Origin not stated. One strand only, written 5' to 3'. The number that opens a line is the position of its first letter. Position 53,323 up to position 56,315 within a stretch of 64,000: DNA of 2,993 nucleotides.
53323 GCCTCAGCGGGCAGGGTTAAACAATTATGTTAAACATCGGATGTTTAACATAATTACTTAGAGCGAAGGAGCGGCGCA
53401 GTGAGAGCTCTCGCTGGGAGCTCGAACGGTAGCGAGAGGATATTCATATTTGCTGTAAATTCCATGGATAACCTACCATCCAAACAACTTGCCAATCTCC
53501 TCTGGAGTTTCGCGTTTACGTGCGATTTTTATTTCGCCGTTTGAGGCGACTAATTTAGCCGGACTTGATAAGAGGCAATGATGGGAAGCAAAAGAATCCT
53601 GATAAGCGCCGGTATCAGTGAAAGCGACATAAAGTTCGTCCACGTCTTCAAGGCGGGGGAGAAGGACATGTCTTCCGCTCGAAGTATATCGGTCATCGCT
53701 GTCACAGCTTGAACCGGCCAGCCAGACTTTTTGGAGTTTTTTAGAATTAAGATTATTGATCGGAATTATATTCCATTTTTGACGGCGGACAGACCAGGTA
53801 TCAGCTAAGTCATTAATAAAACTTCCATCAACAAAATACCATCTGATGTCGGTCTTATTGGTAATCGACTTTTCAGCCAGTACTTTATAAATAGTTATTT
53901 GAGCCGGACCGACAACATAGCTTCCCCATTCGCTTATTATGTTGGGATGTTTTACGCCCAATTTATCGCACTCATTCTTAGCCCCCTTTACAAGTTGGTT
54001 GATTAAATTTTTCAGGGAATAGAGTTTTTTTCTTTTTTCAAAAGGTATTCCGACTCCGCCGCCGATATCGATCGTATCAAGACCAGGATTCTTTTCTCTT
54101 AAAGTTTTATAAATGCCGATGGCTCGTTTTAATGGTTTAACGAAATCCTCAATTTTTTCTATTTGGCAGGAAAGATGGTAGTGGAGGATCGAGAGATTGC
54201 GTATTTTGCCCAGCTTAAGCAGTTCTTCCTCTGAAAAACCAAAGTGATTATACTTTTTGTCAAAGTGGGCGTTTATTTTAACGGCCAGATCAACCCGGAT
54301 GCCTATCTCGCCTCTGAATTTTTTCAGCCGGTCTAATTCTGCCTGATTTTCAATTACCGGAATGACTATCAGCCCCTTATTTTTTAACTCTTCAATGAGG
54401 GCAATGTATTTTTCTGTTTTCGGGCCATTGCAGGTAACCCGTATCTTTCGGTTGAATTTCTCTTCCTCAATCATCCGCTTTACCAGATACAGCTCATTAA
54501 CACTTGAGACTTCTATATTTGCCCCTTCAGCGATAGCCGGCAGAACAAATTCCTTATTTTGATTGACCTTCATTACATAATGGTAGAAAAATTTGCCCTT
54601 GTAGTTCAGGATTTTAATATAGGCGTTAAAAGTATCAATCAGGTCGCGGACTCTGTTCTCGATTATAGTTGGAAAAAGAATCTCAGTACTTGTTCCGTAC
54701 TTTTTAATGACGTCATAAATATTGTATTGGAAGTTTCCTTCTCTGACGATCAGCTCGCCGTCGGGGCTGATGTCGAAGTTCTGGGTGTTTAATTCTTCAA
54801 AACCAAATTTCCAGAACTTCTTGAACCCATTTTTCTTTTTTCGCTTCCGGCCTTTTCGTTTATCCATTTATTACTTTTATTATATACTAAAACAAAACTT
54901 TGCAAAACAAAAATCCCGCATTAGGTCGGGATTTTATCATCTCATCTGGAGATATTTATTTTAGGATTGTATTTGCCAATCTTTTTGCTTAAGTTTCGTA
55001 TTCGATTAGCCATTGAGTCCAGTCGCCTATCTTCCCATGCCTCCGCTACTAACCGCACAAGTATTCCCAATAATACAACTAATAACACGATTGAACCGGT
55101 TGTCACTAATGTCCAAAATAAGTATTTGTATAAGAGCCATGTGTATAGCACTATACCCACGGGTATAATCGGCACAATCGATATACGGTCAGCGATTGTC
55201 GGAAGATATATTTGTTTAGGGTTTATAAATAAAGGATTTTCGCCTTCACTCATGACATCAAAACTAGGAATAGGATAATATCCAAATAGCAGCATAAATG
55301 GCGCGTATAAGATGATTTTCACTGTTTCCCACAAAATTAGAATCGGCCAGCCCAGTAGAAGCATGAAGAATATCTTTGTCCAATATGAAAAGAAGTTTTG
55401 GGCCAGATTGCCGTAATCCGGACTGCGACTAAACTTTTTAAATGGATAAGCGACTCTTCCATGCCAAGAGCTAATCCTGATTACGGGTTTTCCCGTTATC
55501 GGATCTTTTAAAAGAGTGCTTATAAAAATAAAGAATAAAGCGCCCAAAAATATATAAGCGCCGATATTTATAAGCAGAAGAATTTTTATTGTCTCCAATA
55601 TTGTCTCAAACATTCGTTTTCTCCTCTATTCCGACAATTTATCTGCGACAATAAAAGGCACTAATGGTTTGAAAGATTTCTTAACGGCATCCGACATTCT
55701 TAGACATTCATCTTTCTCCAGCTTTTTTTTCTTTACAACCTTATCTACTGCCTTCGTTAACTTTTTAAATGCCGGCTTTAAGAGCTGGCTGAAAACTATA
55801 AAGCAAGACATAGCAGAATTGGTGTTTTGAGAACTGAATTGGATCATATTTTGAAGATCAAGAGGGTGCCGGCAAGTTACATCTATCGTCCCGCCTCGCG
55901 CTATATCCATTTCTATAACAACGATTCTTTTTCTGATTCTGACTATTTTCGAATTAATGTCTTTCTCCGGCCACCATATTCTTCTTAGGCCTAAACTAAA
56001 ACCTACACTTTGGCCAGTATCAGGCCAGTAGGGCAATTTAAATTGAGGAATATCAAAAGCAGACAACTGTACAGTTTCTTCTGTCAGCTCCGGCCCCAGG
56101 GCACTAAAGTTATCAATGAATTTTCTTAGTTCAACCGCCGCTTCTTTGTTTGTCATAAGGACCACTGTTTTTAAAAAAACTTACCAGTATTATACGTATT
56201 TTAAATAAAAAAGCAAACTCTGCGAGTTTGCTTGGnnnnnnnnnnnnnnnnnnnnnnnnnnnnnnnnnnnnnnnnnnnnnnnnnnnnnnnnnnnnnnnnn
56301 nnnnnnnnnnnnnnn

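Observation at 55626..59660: MoxR-like AAA+ ATPase plus vWA/HExxH-peptidase pair flanked by three paralogs of an unknown family (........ C-terminus)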

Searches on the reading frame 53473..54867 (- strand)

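Call 3: search_protein_families(library=pfam, proteins=[window:53473-54867:-], max_evalue=0.1)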
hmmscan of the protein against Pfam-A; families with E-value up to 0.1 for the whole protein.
window:53473-54867:- (464 aa): 3 families
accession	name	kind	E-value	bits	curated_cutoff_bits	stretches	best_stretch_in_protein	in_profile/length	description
PF02784.22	Orn_Arg_deC_N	-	1.9e-24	86.8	23.4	1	80-319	8-246/247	Pyridoxal-dependent decarboxylase, pyridoxal binding domain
PF00278.28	Orn_DAP_Arg_deC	-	5.7e-05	23.8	23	1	317-418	2-93/95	Pyridoxal-dependent decarboxylase, C-terminal sheet domain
PF12659.13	Stn1_C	-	0.019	15.4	25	1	125-200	24-102/165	Telomere capping C-terminal wHTH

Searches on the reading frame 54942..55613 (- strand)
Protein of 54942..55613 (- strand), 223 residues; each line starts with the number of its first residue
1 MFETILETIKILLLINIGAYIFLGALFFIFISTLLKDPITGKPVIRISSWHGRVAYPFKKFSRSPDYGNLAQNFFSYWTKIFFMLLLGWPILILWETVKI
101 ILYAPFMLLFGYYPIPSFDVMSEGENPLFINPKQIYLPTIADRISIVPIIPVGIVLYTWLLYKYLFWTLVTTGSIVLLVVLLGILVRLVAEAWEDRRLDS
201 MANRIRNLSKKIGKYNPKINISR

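Call 3: search_protein_families(library=pfam, proteins=[window:54942-55613:-], max_evalue=0.1)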
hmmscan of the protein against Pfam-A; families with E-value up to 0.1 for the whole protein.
window:54942-55613:- (223 aa): 0 families

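Call 5: search_protein_families(library=padloc, proteins=[window:54942-55613:-], max_evalue=0.1)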
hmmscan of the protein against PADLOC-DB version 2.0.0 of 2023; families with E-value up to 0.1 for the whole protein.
window:54942-55613:- (223 aa): 1 family
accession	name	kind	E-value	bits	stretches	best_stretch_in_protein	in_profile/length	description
PDLC00988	Cmr6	-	0.012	13.4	1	27-64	29-66/252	Cmr6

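Call 6: search_protein_families(library=phrogs, proteins=[window:54942-55613:-], max_evalue=0.1)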
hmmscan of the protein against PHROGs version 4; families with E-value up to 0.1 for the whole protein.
window:54942-55613:- (223 aa): 0 families

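Call 7: search_protein_families(library=ncbifam, proteins=[window:54942-55613:-], max_evalue=0.1)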
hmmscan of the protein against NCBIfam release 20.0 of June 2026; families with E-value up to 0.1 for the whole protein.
window:54942-55613:- (223 aa): 0 families

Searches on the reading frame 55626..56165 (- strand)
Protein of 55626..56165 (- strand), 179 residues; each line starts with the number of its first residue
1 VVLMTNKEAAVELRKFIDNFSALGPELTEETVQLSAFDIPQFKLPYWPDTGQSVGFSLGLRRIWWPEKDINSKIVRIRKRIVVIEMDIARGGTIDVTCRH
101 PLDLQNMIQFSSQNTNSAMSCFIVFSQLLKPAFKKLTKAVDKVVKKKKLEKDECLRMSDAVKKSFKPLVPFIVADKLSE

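Call 3: search_protein_families(library=pfam, proteins=[window:55626-56165:-], max_evalue=0.1)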
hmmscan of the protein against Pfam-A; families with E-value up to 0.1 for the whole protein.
window:55626-56165:- (179 aa): 1 family
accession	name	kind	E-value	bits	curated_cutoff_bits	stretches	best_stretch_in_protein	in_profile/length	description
PF14623.11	Vint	-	0.079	13.2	27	1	80-132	42-95/166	Hint-domain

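Call 5: search_protein_families(library=padloc, proteins=[window:55626-56165:-], max_evalue=0.1)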
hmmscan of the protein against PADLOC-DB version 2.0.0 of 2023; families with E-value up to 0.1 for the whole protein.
window:55626-56165:- (179 aa): 0 families

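Call 6: search_protein_families(library=phrogs, proteins=[window:55626-56165:-], max_evalue=0.1)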
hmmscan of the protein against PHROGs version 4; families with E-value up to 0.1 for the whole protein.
window:55626-56165:- (179 aa): 0 families

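Call 7: search_protein_families(library=ncbifam, proteins=[window:55626-56165:-], max_evalue=0.1)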
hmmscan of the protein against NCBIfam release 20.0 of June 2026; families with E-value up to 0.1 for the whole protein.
window:55626-56165:- (179 aa): 0 families

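Call 8: find_homologous_proteins(query=A1, max_evalue=0.001)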
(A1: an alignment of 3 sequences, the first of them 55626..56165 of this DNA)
Query A1 (3 sequences) (179 aa, profile of the alignment): 10 proteins with E <= 0.001 among 2107 candidates.
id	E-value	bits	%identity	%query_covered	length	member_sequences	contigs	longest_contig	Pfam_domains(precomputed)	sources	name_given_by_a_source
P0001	6.7e-82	292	30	79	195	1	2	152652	-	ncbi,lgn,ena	-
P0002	3.9e-75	270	100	98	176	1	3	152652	-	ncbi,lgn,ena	-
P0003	2.5e-64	235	23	93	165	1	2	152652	-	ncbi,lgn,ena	-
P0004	5.0e-35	139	24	78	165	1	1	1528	-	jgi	jgi:hypothetical protein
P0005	5.2e-34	136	23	78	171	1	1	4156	-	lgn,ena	-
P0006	3.0e-30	123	22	82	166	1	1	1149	-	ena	-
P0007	5.4e-28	116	31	98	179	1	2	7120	-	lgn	-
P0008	9.0e-26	109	23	82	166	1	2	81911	-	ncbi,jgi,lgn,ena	-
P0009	5.7e-24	103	22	100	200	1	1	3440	-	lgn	-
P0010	8.1e-24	103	22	82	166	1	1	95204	-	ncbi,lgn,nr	ncbi:MAG: hypothetical protein Q7S43_04910 [bacterium]|nr:hypothetical protein [bacterium]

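Call 9: find_encoding_contigs(protein=P0008, flank=8000, max_places=3)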
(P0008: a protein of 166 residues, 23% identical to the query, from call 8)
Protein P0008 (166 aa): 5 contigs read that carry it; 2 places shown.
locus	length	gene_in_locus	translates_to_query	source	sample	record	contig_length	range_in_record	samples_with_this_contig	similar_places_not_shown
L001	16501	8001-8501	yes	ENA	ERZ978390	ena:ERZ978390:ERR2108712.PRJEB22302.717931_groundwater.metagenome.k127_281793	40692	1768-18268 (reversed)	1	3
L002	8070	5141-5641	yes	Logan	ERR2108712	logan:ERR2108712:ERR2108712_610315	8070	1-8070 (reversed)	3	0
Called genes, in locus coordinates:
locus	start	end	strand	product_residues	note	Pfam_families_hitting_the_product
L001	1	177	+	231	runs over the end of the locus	PF00535:Glycos_transf_2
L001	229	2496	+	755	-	PF13176:TPR_7 (faint), PF04932:Wzy_C, PF00515:TPR_1 (faint), PF07719:TPR_2 (faint), PF13414:TPR_11 (faint), PF13424:TPR_12 (faint), PF13428:TPR_14 (faint), PF13181:TPR_8 (weak), +5 more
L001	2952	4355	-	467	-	PF02784:Orn_Arg_deC_N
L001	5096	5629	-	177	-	-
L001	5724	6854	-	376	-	PF13203:DUF2201_N, PF09967:DUF2201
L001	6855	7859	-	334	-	PF07728:AAA_5 (weak)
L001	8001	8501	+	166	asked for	-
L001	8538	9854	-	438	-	PF02397:Bac_transf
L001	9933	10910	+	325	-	PF03721:UDPG_MGDP_dh_N, PF00984:UDPG_MGDP_dh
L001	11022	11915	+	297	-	PF01073:3Beta_HSD, PF01370:Epimerase, PF02719:Polysacc_synt_2, PF04321:RmlD_sub_bind, PF05368:NmrA, PF13460:NAD_binding_10, PF16363:GDP_Man_Dehyd, PF07993:NAD_binding_4 (weak)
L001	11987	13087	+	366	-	-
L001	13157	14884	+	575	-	-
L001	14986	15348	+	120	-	PF02482:Ribosomal_S30AE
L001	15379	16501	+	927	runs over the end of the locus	PF07517:SecA_DEAD, PF01043:SecA_PP_bind, PF21090:P-loop_SecA, PF07516:SecA_SW, PF02810:SEC-C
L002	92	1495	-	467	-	PF02784:Orn_Arg_deC_N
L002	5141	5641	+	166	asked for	-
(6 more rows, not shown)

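Call 10: find_encoding_contigs(protein=P0010, flank=8000, max_places=3)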
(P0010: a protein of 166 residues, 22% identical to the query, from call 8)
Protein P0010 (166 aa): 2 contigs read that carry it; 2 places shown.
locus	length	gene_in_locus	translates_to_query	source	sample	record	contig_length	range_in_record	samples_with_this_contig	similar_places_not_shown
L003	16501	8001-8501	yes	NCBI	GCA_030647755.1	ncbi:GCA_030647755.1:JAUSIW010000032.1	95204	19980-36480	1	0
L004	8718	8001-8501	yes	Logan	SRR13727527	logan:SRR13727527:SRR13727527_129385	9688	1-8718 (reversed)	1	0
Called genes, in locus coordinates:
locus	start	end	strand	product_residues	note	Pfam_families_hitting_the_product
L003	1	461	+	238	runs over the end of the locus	PF00535:Glycos_transf_2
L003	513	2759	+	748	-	PF04932:Wzy_C, PF07719:TPR_2 (faint), PF21033:RMD1-3 (faint), PF13428:TPR_14 (faint), PF13431:TPR_17 (faint), PF14559:TPR_19 (faint), PF00515:TPR_1 (faint), PF13181:TPR_8 (faint), +2 more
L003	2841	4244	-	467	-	PF02784:Orn_Arg_deC_N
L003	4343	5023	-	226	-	-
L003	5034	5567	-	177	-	-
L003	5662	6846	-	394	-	PF13203:DUF2201_N, PF09967:DUF2201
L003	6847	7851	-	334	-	PF07728:AAA_5 (weak)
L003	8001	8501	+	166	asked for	-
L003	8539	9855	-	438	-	PF02397:Bac_transf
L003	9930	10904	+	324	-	PF03721:UDPG_MGDP_dh_N, PF00984:UDPG_MGDP_dh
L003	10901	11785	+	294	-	PF01073:3Beta_HSD, PF01370:Epimerase, PF02719:Polysacc_synt_2, PF04321:RmlD_sub_bind, PF05368:NmrA, PF13460:NAD_binding_10, PF16363:GDP_Man_Dehyd, PF07993:NAD_binding_4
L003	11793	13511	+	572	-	-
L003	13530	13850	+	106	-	PF02482:Ribosomal_S30AE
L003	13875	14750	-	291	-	-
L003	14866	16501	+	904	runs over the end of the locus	PF07517:SecA_DEAD, PF01043:SecA_PP_bind, PF21090:P-loop_SecA, PF07516:SecA_SW, PF02810:SEC-C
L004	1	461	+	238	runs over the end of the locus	PF00535:Glycos_transf_2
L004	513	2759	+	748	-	PF04932:Wzy_C, PF07719:TPR_2 (faint), PF21033:RMD1-3 (faint), PF13428:TPR_14 (faint), PF13431:TPR_17 (faint), PF14559:TPR_19 (faint), PF00515:TPR_1 (faint), PF13181:TPR_8 (faint), +2 more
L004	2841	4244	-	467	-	PF02784:Orn_Arg_deC_N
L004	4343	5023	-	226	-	-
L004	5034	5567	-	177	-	-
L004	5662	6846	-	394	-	PF13203:DUF2201_N, PF09967:DUF2201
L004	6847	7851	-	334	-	PF07728:AAA_5 (weak)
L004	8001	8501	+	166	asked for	-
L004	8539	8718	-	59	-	?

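Call 11: find_encoding_contigs(protein=P0007, flank=8000, max_places=3)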
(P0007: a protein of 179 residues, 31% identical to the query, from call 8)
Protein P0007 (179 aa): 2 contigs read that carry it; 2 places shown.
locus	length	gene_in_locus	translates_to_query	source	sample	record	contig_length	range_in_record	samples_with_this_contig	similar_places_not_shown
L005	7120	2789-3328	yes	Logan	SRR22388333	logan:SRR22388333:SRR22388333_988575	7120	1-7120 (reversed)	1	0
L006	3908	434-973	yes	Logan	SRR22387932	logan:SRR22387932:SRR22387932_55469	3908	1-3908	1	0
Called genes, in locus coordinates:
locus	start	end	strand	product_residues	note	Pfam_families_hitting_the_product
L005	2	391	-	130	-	?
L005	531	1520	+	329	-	PF07728:AAA_5 (weak)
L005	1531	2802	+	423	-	PF13203:DUF2201_N, PF09967:DUF2201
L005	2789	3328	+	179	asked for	-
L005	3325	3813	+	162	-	-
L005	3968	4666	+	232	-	PF04326:SLFN_AlbA_2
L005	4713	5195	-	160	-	PF13529:Peptidase_C39_2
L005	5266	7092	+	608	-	PF08323:Glyco_transf_5, PF00534:Glycos_transf_1, PF13692:Glyco_trans_1_4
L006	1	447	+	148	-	?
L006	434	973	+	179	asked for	-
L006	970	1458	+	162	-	-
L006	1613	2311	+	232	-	PF04326:SLFN_AlbA_2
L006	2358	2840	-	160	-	PF13529:Peptidase_C39_2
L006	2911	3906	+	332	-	?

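Call 12: find_encoding_contigs(protein=P0005, flank=8000, max_places=3)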
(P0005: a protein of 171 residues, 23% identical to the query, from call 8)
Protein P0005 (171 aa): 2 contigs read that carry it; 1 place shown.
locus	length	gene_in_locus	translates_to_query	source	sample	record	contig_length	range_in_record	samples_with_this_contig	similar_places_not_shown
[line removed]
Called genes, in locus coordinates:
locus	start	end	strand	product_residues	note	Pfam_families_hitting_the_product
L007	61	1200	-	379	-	PF13203:DUF2201_N, PF09967:DUF2201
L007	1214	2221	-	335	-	-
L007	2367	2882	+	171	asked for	-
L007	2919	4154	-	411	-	?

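Call 13: find_encoding_contigs(protein=P0009, flank=8000, max_places=3)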
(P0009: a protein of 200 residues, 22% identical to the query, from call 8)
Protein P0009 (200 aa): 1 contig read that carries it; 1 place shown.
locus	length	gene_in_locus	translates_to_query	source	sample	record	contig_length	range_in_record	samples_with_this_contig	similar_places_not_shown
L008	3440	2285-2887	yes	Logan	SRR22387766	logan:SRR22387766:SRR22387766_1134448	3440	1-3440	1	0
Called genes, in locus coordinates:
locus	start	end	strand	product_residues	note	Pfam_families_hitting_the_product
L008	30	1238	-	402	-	PF13203:DUF2201_N, PF09967:DUF2201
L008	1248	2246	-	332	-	PF13191:AAA_16 (faint), PF00004:AAA (weak), PF07726:AAA_3 (faint), PF07728:AAA_5 (weak)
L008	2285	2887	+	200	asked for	-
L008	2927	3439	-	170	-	?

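Call 98: search_protein_families(library=pfam, proteins=[L005:2-391:-], max_evalue=0.01)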
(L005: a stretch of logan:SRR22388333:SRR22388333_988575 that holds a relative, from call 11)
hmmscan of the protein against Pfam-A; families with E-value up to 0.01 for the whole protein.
L005:2-391:- (130 aa): 0 families
